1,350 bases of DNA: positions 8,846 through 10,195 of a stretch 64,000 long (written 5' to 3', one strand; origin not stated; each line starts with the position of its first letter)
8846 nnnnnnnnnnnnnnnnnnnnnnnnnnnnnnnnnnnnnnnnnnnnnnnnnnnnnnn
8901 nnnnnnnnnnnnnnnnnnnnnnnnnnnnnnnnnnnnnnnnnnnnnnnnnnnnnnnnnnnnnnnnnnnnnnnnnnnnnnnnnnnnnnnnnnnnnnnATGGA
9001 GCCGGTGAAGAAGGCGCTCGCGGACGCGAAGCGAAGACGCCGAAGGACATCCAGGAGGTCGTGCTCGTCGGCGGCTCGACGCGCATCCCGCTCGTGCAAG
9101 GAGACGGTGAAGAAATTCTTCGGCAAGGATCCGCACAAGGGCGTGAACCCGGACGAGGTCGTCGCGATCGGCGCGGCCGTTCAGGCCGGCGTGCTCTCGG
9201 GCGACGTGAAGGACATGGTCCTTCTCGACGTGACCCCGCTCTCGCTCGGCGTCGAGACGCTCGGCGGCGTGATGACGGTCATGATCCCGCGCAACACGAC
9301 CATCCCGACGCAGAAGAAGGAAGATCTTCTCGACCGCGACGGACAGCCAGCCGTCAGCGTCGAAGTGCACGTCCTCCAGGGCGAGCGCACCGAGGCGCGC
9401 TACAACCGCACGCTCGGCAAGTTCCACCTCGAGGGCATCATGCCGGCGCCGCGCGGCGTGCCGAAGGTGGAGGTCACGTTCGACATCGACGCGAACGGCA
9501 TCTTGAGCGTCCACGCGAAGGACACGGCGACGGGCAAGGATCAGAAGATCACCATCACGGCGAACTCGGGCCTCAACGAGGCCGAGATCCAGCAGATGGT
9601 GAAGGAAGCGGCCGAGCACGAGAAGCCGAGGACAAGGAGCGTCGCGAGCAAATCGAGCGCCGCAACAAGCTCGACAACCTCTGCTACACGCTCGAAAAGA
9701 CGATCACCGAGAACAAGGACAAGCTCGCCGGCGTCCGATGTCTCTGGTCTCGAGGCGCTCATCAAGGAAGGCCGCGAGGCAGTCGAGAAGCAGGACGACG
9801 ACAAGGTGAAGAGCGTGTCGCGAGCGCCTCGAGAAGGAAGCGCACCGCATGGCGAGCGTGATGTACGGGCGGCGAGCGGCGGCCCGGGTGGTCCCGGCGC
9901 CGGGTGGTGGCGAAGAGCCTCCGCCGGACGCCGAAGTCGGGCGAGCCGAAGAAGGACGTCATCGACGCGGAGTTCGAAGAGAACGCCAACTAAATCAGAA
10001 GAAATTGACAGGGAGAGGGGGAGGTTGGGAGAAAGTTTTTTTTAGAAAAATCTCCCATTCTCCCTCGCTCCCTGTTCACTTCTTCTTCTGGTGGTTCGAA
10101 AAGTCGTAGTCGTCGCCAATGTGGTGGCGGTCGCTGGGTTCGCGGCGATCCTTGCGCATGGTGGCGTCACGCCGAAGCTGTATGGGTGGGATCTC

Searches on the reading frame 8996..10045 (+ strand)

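Call 46: search_protein_families(library=pfam, proteins=[window:8996-10045:+], max_evalue=0.001)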
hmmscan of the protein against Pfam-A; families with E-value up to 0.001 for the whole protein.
window:8996-10045:+ (349 aa): 1 family
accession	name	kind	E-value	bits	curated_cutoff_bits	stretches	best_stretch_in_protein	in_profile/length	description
PF00012.26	HSP70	-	2.1e-72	244.6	20.6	1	3-274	312-582/599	Hsp70 protein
